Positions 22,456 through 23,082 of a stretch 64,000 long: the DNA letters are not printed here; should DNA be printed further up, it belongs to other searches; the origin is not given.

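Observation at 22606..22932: Unnamed ~108-aa module starting NPLPV that immediately precedes the T9SS CTD in all four large secreted proteins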

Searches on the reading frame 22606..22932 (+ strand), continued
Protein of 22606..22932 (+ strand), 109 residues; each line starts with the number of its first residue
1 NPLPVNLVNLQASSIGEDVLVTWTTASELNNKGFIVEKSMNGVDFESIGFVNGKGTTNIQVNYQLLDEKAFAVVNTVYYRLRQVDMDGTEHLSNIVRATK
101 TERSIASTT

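Call 37: find_related_loci(query=A2, collection=genome_contigs, flank=3000)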
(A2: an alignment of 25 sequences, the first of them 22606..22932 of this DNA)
Query A2 (109 aa) in genome_contigs; peptide patterns used: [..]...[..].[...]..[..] (x = any residue, [..] = any of these).
600 stretches matched a pattern (row limit reached: there are more); 586 encode a relative of the query (tblastn E <= 1e-3); the best 80 are kept; 80 distinct loci.
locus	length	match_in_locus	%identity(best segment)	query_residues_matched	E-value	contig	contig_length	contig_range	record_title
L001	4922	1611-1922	56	1-102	4e-35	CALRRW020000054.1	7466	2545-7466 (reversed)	MAG: Comamonas sp. lk isolate JJ-JE51-08-11-m1-bin246 genome assembly, contig: JJ-R9D14-65-C116, whole genome shotgun se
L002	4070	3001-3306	56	2-100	3e-32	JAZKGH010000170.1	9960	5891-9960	MAG: Bacteroidota bacterium isolate DC_RB_04_SPN110320-bin039_1 DCRB04SPN_B039_1_000000000170, whole genome shotgun sequ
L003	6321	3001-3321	50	1-105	4e-32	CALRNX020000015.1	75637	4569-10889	MAG: Chitinophaga pinensis isolate JJ-KL21111-146-3-mx-bin594 genome assembly, contig: JJ-KL21111-146-C65, whole genome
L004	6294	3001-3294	52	1-96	5e-27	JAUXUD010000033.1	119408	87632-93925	MAG: Bacteroidota bacterium isolate C13_metabat.bin.6 C13_k141_62297, whole genome shotgun sequence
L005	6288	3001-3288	48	1-95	2e-26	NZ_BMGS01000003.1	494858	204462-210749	Hymenobacter glacieicola strain CGMCC 1.12990 sequence03, whole genome shotgun sequence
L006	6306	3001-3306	48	2-96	7e-26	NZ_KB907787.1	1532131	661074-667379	Dyadobacter beijingensis DSM 21582 H144DRAFT_scaffold00002.2, whole genome shotgun sequence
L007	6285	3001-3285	49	2-95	6e-26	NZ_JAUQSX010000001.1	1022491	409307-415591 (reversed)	Hymenobacter mellowenesis strain M29 NODE_1_length_1022491_cov_35.292398, whole genome shotgun sequence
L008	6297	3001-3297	49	2-99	6e-25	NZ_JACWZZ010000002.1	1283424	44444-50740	Hymenobacter duratus strain BT646 NODE_2_length_1283424_cov_42.746878, whole genome shotgun sequence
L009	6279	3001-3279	46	2-96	9e-25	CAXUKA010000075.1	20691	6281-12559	MAG TPA_asm: uncultured Hymenobacter sp. isolate private_GTX0158_metawrap_bin.1 genome assembly, contig: private_GTX0158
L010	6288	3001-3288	46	2-99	1e-24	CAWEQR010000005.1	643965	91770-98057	MAG: uncultured Chitinophagaceae bacterium isolate MFD01872.bin.2.93 genome assembly, contig: contig_180412, whole genom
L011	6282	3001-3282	46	2-95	2e-24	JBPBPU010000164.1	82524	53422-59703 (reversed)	MAG: Janthinobacterium lividum isolate 3300051446_45 3300051446_45_Ga0502435_00000440, whole genome shotgun sequence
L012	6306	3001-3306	51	2-100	2e-24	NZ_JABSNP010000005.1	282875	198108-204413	Hymenobacter caeli strain 9A Ga0416758_05, whole genome shotgun sequence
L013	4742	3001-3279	52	2-95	3e-24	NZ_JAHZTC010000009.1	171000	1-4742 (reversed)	Pontibacter sp. HSC-14F20 NODE_9_length_171000_cov_86.828334, whole genome shotgun sequence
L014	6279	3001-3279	46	3-95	2e-24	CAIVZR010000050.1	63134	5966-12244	MAG: uncultured Bacteroidetes bacterium isolate KTt_bin-2886 genome assembly, contig: bin-2886:050/107, whole genome sho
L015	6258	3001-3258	51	2-89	3e-24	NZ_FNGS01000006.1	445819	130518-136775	Siphonobacter aquaeclarae strain DSM 21668, whole genome shotgun sequence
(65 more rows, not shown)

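Call 61: list_cluster_members(proteins=[P0072, P0073, P0096, P0154, P0163, P0078, P0138, P0122, P0081, P0145])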
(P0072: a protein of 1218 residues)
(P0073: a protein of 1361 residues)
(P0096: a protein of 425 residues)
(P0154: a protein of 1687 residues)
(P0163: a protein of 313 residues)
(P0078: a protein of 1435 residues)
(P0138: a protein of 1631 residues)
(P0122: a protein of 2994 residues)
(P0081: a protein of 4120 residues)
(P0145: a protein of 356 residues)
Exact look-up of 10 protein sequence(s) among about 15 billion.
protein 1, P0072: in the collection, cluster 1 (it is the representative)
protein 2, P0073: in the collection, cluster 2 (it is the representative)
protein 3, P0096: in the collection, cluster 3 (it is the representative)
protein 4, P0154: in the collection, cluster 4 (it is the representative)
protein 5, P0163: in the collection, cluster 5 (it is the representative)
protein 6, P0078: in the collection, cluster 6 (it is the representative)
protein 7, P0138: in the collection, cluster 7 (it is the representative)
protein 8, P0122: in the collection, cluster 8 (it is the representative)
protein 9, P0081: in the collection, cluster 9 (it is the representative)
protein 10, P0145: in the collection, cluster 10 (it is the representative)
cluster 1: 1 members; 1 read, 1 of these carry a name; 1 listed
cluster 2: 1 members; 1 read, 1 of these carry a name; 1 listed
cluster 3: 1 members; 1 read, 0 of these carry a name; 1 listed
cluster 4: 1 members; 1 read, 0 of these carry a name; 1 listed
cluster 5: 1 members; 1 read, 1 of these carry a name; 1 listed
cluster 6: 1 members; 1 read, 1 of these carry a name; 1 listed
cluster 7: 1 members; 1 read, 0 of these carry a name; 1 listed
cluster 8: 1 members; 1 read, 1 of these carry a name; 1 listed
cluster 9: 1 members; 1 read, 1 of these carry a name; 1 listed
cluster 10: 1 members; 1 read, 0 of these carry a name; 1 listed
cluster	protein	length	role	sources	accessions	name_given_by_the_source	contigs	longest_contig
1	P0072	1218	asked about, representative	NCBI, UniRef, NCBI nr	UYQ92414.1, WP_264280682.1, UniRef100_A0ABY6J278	SGNH/GDSL hydrolase family protein [Chitinophaga horti] | SGNH/GDSL hydrolase family protein n=1 Tax=Chitinophaga horti TaxID=2920382 ...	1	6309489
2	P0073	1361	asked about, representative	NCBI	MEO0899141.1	MAG: hypothetical protein AAFY71_22205 [Bacteroidota bacterium]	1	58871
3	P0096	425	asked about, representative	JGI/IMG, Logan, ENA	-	-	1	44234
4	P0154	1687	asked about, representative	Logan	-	-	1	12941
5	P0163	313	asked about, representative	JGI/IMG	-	hypothetical protein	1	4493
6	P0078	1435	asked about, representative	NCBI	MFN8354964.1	MAG: fibronectin type III domain-containing protein [Spirosomataceae bacterium]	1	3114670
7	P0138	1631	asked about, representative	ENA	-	-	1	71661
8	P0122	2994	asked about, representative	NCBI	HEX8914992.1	MAG TPA: fibronectin type III domain-containing protein [Humisphaera sp.]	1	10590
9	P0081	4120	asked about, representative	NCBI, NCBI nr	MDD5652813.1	MAG: fibronectin type III domain-containing protein, partial [Candidatus Omnitrophica ... | fibronectin type III domain-containing protein [Candidatus Omnitrophota bacterium]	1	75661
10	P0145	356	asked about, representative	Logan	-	-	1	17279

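Call 63: find_encoding_contigs(protein=P0012, flank=6000, max_places=2)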
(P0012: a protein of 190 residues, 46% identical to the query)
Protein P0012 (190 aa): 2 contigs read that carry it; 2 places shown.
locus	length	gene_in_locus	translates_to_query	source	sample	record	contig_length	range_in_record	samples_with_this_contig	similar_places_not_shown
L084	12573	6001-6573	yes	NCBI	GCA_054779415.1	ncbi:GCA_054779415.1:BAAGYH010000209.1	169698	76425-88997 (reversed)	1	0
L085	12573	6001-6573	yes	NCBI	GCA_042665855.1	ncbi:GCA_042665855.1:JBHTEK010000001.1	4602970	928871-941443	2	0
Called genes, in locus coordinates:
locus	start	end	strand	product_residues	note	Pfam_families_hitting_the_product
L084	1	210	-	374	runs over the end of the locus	PF01408:GFO_IDH_MocA, PF02894:GFO_IDH_MocA_C (faint), PF22725:GFO_IDH_MocA_C3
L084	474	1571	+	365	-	PF00561:Abhydrolase_1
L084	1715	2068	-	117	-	PF12961:DUF3850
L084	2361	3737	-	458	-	PF01979:Amidohydro_1, PF07969:Amidohydro_3 (weak)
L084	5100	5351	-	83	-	-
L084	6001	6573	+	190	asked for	PF18962:Por_Secre_tail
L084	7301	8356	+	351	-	PF01263:Aldose_epim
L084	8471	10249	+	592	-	PF00370:FGGY_N, PF02782:FGGY_C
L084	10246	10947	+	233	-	PF00596:Aldolase_II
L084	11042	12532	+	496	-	PF02610:AraA_N, PF24856:AraA_central, PF11762:Arabinose_Iso_C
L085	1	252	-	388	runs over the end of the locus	PF01408:GFO_IDH_MocA, PF22725:GFO_IDH_MocA_C3, PF02894:GFO_IDH_MocA_C (faint)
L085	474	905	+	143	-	-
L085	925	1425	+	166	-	-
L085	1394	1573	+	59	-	-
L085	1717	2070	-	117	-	PF12961:DUF3850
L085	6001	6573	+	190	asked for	PF18962:Por_Secre_tail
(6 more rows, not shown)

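Call 65: search_protein_families(library=pfam, alignment_id=A2, max_evalue=1)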
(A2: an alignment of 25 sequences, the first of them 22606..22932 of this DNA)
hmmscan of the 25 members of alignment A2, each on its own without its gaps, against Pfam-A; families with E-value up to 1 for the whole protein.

A. member 1, window:22606-22932:+ (109 aa): 2 families
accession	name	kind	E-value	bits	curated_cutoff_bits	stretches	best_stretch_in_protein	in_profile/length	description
PF13535.11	ATP-grasp_4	-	0.00093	19.3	27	1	22-102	43-123/160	ATP-grasp domain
PF15970.11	HicB-like_2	-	0.18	12.4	30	1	69-105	20-56/81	HicB_like antitoxin of bacterial toxin-antitoxin system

B. families by the number of members that match (of 25 scanned): 12 families
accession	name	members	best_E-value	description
PF22633.2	F5_F8_type_C_2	5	0.0011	NedA-like, galactose-binding domain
PF21200.3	Glyco_hydro_39_C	3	0.0027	Alpha-L-iduronidase C-terminal domain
PF13535.11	ATP-grasp_4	2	0.00093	ATP-grasp domain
PF00754.31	F5_F8_type_C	2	0.0025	F5/8 type C domain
PF21308.3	C3_CUB2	1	0.023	Complement component 3, CUB domain, second segment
PF21623.3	HK_sensor_dom_bact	1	0.032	Bacterial histidine kinase, sensor domain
PF08466.15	IRK_N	1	0.073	Inward rectifier potassium channel N-terminal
PF21471.3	Reelin_subrepeat-B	1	0.077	Reelin subrepeat B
PF13511.11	DUF4124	1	0.12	Domain of unknown function (DUF4124)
PF15970.11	HicB-like_2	1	0.18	HicB_like antitoxin of bacterial toxin-antitoxin system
PF18656.6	DUF5633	1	0.19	Family of unknown function (DUF5633)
PF02012.26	BNR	1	0.86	BNR/Asp-box repeat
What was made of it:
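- On Carbohydrate-binding modules / F5_F8 type C-like lectin domains: Only partial, sub-threshold hits to PF22633 and PF00754 (best E 0.0011) in at most 5 of 25 members (call 65).
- Closest known: Bacterial fibronectin type III domains. Different: It is invisible to the Pfam fn3 HMM (0 of 25 members at E <= 1; call 65).
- There are sub-threshold partial hits to the galactose-binding-like model F5_F8_type_C_2 in 5 of 25 members (best E 0.0011; call 65).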
